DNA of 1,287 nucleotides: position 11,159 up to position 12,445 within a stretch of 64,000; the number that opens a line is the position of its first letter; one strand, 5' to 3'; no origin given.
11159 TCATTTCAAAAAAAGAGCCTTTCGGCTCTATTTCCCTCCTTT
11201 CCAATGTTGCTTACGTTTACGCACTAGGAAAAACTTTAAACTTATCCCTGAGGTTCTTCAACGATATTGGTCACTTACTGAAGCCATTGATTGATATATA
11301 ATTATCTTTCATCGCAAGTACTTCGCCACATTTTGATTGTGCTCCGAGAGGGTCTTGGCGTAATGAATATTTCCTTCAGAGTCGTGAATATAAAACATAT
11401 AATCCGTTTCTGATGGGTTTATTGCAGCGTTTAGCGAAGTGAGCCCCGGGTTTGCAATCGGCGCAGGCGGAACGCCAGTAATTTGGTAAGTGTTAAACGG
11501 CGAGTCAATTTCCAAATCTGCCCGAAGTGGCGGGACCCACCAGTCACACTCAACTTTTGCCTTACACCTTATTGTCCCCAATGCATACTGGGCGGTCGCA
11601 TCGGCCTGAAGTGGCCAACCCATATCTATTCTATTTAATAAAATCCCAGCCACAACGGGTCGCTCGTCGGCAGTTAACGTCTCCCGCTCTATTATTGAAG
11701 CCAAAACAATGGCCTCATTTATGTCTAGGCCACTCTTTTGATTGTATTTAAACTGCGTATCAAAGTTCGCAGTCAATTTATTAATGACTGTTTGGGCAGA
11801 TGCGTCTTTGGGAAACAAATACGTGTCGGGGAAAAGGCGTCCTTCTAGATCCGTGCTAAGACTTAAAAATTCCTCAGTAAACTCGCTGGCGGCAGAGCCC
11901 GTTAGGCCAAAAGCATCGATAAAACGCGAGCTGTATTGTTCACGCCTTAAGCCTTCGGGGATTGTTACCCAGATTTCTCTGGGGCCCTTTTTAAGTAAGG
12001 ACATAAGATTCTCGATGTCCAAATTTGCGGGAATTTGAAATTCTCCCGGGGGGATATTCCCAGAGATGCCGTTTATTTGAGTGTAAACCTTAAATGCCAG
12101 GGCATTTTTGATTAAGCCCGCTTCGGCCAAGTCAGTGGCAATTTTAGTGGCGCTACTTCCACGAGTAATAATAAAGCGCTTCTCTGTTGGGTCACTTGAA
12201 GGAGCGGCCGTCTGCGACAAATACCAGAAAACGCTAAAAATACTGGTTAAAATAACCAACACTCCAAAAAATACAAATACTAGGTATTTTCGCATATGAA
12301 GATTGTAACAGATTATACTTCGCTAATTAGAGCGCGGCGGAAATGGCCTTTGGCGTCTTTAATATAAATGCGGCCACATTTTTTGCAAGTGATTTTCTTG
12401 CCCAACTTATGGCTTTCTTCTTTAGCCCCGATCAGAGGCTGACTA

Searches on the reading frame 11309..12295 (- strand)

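Call 21: search_protein_families(library=pfam, proteins=[window:11309-12295:-], max_evalue=0.001)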
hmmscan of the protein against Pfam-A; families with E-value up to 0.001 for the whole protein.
window:11309-12295:- (328 aa): 1 family
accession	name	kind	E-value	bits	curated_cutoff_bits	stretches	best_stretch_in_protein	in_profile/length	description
PF02618.21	YceG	-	1.9e-75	254.3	32.4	1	42-325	2-275/275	YceG-like family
